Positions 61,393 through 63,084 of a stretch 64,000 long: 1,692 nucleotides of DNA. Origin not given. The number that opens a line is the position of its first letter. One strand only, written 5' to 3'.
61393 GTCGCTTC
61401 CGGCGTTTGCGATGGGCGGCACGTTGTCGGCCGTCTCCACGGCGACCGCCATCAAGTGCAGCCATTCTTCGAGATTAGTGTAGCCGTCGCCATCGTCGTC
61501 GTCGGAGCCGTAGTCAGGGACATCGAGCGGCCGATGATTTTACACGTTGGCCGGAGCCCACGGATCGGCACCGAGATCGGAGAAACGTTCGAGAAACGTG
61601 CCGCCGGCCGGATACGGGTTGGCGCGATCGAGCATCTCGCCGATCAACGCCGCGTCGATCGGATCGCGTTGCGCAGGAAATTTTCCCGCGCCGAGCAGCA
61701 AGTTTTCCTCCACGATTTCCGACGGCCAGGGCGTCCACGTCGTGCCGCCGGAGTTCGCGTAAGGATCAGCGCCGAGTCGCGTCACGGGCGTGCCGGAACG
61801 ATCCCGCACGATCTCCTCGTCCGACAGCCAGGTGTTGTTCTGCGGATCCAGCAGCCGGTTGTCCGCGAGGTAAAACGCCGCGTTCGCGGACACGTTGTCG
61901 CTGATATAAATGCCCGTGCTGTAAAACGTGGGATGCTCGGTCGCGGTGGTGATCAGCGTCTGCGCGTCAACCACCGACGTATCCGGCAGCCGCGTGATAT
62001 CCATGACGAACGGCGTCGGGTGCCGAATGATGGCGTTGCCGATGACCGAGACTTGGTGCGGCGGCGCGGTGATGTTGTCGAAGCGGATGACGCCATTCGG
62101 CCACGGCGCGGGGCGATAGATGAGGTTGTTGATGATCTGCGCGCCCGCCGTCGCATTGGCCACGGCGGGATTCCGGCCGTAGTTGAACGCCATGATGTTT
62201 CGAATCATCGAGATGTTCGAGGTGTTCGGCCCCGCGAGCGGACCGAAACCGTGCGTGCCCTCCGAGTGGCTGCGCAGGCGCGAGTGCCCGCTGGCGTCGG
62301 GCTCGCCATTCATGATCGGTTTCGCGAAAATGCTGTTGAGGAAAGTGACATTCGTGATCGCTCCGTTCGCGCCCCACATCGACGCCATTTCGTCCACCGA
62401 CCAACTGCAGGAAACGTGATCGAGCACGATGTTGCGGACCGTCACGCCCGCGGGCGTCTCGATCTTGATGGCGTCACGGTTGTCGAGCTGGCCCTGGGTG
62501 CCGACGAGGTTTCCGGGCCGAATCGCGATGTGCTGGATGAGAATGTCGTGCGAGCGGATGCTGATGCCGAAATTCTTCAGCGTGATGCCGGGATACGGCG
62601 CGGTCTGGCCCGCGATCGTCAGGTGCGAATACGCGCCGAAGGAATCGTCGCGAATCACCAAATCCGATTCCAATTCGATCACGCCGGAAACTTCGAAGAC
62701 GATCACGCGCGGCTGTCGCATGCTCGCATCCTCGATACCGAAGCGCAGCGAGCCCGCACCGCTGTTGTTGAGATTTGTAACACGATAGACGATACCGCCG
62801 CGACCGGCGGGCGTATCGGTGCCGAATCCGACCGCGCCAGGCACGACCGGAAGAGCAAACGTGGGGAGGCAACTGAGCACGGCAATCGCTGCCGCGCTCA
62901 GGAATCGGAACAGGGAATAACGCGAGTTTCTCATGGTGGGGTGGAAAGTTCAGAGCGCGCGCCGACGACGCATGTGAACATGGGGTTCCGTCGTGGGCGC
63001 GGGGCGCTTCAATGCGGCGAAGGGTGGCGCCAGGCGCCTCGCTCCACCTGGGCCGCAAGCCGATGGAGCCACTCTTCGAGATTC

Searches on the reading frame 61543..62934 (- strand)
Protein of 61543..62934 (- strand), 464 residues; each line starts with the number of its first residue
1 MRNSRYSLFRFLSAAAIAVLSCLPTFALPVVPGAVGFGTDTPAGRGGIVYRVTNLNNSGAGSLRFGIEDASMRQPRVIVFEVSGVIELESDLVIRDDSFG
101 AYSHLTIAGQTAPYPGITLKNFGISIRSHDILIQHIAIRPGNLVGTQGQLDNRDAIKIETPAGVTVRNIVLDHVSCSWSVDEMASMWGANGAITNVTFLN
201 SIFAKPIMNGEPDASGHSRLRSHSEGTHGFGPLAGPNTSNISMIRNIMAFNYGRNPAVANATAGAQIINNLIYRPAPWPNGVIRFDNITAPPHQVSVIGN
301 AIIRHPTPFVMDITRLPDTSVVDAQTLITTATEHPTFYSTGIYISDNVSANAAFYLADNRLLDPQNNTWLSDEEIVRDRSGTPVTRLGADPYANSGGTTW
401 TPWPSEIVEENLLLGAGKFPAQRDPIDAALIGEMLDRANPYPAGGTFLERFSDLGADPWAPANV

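Call 10: search_protein_families(library=pfam, proteins=[window:61543-62934:-], max_evalue=0.01)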
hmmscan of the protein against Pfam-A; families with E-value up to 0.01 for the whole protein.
window:61543-62934:- (464 aa): 0 families

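Call 11: find_encoding_contigs(protein=window:61543-62934:-, flank=10000)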
Protein window:61543-62934:- (464 aa): 4 contigs read that carry it; 2 places shown.
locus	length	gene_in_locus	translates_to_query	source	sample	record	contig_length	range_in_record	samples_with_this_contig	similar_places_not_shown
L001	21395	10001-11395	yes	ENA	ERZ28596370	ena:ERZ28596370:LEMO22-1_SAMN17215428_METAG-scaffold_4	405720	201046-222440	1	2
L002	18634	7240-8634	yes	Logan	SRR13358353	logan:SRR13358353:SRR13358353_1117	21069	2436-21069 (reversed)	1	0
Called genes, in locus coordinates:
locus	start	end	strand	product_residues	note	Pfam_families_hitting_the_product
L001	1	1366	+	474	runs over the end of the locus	-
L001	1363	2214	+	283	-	PF02585:PIG-L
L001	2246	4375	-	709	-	PF00144:Beta-lactamase, PF13810:DUF4185, PF16396:DUF5005 (weak)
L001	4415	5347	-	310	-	-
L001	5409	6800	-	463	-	PF01408:GFO_IDH_MocA, PF22725:GFO_IDH_MocA_C3, PF02894:GFO_IDH_MocA_C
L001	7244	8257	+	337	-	PF00356:LacI, PF00532:Peripla_BP_1, PF13377:Peripla_BP_3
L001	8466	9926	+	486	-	-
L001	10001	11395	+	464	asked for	-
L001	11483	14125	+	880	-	PF18911:PKD_4 (faint), PF22352:K319L-like_PKD (weak), PF18887:MBG_3, PF04519:Bactofilin (faint), PF17957:Big_7, PF06439:3keto-disac_hyd (faint)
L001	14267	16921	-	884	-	-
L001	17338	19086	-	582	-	PF00474:SSF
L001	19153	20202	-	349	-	PF02826:2-Hacid_dh_C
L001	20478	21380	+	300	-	PF06439:3keto-disac_hyd (weak), PF19763:DUF6250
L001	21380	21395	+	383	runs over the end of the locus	PF04389:Peptidase_M28 (weak), PF01546:Peptidase_M20, PF07687:M20_dimer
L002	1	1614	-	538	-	?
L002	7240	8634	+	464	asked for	-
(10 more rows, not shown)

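Call 25: list_cluster_members(proteins=[window:61543-62934:-, window:58813-61452:-])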
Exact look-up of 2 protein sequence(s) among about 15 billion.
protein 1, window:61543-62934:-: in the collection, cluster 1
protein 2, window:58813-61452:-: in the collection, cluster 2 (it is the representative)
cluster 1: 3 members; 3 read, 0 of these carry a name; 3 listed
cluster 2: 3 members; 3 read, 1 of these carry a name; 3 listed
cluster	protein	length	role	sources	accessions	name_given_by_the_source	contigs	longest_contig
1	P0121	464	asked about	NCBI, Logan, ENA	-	-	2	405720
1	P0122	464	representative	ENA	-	-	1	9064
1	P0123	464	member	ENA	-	-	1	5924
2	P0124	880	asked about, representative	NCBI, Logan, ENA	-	-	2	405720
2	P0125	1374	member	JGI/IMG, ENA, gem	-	hypothetical protein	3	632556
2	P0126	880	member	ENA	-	-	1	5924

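Call 28: find_encoding_contigs(protein=P0125, flank=10000, max_places=5)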
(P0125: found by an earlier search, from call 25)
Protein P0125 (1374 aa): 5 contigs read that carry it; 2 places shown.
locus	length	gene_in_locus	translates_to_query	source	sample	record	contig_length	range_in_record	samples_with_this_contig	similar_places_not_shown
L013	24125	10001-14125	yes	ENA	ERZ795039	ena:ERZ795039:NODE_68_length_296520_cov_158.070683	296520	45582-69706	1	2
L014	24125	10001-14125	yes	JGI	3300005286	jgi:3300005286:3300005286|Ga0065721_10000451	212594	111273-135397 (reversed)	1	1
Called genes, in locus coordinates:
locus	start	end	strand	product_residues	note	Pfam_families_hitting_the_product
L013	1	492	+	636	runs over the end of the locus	PF01182:Glucosamine_iso, PF02585:PIG-L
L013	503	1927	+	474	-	-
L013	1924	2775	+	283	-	PF02585:PIG-L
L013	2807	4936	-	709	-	PF00144:Beta-lactamase, PF13810:DUF4185, PF16396:DUF5005 (weak)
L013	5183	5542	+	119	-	-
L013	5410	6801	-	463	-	PF01408:GFO_IDH_MocA, PF22725:GFO_IDH_MocA_C3, PF02894:GFO_IDH_MocA_C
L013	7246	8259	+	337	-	PF00356:LacI, PF00532:Peripla_BP_1, PF13377:Peripla_BP_3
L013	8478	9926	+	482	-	-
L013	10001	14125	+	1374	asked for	PF18911:PKD_4 (faint), PF22352:K319L-like_PKD (weak), PF18887:MBG_3, PF17957:Big_7, PF06439:3keto-disac_hyd (faint)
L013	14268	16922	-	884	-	-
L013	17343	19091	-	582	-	PF00474:SSF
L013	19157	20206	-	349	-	PF02826:2-Hacid_dh_C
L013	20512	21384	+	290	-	PF06439:3keto-disac_hyd, PF19763:DUF6250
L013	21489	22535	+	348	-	PF04389:Peptidase_M28 (weak), PF01546:Peptidase_M20, PF07687:M20_dimer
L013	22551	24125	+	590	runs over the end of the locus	PF01019:G_glu_transpept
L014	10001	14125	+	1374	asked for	PF18911:PKD_4 (faint), PF22352:K319L-like_PKD (weak), PF18887:MBG_3, PF17957:Big_7, PF06439:3keto-disac_hyd (faint)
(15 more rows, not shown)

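Call 29: find_encoding_contigs(protein=P0126, flank=6000, max_places=5)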
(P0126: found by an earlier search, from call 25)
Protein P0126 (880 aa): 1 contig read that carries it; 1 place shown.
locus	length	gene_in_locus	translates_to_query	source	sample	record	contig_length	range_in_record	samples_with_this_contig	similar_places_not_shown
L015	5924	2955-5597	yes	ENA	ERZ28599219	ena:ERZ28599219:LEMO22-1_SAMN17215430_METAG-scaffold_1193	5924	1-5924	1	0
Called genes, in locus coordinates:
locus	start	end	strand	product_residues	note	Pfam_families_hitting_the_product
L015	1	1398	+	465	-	?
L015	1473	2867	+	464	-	-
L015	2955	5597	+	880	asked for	PF22352:K319L-like_PKD (weak), PF18887:MBG_3, PF04519:Bactofilin (faint), PF17957:Big_7, PF06439:3keto-disac_hyd (faint)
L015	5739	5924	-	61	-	?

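Call 30: find_encoding_contigs(protein=P0122, flank=9000, max_places=5)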
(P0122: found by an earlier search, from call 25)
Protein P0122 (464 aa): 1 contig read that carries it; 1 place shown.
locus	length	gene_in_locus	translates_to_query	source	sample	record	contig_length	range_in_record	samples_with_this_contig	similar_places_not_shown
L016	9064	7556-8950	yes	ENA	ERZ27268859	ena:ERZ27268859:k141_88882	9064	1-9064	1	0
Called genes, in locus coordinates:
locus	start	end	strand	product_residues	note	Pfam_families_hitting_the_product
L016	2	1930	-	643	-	?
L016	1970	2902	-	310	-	-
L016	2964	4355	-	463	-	PF01408:GFO_IDH_MocA, PF22725:GFO_IDH_MocA_C3, PF02894:GFO_IDH_MocA_C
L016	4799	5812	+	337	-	PF00356:LacI, PF00532:Peripla_BP_1, PF13377:Peripla_BP_3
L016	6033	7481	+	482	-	-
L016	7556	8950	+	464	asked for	-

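Call 35: search_protein_families(library=ncbifam, proteins=[window:61543-62934:-, P0125], max_evalue=0.1)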
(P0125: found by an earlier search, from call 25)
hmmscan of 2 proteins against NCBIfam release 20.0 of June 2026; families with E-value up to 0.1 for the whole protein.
window:61543-62934:- (464 aa): 1 family
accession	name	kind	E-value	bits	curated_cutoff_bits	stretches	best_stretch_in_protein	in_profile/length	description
NF041900.1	pec_ly_PelZ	equivalog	2.2e-48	165.1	840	1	8-282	6-260/422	pectate lyase PelZ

P0125 (1374 aa): 3 families
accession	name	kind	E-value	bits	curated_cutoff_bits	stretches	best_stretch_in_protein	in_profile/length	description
NF041900.1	pec_ly_PelZ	equivalog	1.7e-46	158.9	840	1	8-300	6-283/422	pectate lyase PelZ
NF038112.1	myxo_dep_M36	subfamily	1.2e-09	35.9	1500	1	500-597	1183-1291/1604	myxosortase-dependent M36 family metallopeptidase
NF042425.1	Amuc_1099_fam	equivalog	0.024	14.2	50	1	466-491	116-141/321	Amuc_1099 family pilus-like system protein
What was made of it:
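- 61543..62934 (-): Upstream ORF of 464 codons. It has a signal-peptide-like N-terminus (about 62854-62934, by inspection) and a PL1 subfamily-2 beta-helix with the catalytic Arg254, but lacks the last ~36 residues of the module. NCBIfam PelZ E 2e-48 (call 35).
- On PL1 subfamily 2 polysaccharide lyase: NCBIfam pec_ly_PelZ, E 2.2e-48 over residues 8-282 (below the equivalog cut-off, so a homologue rather than a PelZ orthologue) (call 35).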

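Call 36: search_solved_structures(query=window:61543-62934:-, max_evalue=0.01, show_alignments=1)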
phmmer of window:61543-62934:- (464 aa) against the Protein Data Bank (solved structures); distinct sequences matched with E-value up to 0.01: 1.
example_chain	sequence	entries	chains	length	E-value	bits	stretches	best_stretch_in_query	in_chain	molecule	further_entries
9buj_A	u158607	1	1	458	2.3e-15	59.6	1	33-258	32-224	Pectate lyase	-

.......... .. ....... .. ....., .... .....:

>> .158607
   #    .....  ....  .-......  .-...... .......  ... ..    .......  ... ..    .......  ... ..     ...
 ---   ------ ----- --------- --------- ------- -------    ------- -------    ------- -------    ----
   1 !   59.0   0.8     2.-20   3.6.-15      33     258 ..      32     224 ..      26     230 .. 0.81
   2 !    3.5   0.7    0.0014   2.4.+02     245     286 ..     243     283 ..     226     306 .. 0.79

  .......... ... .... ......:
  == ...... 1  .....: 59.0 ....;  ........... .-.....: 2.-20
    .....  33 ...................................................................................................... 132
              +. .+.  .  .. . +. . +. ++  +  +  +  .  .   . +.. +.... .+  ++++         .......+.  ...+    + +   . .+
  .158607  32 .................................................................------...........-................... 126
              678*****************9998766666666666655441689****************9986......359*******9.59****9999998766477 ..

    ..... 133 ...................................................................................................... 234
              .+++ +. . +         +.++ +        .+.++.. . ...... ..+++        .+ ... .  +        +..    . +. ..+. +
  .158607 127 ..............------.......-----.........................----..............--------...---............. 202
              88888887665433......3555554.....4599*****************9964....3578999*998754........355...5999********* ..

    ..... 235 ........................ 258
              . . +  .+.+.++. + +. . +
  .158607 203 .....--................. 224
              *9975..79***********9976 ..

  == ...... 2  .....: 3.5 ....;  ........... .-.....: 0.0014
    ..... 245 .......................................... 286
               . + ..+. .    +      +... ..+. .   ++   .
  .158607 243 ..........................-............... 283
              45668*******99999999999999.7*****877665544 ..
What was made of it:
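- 61543..62934 (-): PDB 9buj E 2e-15, with R254 aligned to R220 (call 36).
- On PL1 subfamily 2 polysaccharide lyase: PDB 9buj, E 2.3e-15 (call 36).
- Its catalytic Arg254 is retained (call 36), so it might still work.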

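Call 51: find_related_loci(query=P0125, collection=genome_contigs, flank=3000)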
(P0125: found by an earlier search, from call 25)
Query P0125 (1374 aa) in genome_contigs; peptide patterns used: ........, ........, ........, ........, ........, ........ (x = any residue, [..] = any of these).
49 stretches matched a pattern; 2 encode a relative of the query (tblastn E <= 1e-3); 2 distinct loci.
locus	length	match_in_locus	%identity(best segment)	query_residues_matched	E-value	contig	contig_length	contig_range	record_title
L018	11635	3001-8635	82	1-1374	0e+0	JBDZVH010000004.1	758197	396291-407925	MAG: Opitutaceae bacterium isolate PE_dung23 NODE_5_length_758197, whole genome shotgun sequence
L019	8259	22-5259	77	1-1374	0e+0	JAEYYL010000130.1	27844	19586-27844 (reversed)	MAG: Verrucomicrobia bacterium isolate OH_CBlB_45 k127_731201, whole genome shotgun sequence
